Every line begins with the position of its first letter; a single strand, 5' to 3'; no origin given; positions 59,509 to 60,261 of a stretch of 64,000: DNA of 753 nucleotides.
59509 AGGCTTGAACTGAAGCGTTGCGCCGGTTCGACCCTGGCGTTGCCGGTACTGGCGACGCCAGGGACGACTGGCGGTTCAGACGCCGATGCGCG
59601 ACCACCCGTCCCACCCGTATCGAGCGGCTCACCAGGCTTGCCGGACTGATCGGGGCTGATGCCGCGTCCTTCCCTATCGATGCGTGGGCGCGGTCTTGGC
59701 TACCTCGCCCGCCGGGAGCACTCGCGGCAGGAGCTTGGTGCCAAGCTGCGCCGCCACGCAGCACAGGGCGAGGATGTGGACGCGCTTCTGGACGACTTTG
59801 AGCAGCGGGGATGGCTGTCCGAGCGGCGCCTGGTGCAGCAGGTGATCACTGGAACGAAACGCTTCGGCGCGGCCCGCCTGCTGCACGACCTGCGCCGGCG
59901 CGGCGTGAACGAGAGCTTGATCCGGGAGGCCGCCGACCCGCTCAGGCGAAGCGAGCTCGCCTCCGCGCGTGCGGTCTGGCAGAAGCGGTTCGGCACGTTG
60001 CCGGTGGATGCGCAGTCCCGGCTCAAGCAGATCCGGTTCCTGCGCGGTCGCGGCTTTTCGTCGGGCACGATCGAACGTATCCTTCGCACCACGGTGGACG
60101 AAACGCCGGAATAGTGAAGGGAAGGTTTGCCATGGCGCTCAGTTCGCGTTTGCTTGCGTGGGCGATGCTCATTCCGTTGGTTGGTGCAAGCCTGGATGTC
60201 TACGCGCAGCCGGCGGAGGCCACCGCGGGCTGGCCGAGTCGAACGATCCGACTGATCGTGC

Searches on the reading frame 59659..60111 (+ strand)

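Call 91: search_protein_families(library=pfam, proteins=[window:59659-60111:+])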
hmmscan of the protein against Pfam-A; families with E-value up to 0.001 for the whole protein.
window:59659-60111:+ (151 aa): 3 families
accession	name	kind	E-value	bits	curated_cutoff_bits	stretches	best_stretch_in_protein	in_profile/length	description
PF21981.2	RecX_HTH3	-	2.7e-10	40.7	26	1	99-142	3-48/48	RecX, third three-helix domain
PF21982.2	RecX_HTH1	-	1.4e-09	38.2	26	1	11-45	4-38/40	RecX, first three-helix domain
PF02631.22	RecX_HTH2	-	9.4e-05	23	26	1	66-91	16-41/42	RecX, second three-helix domain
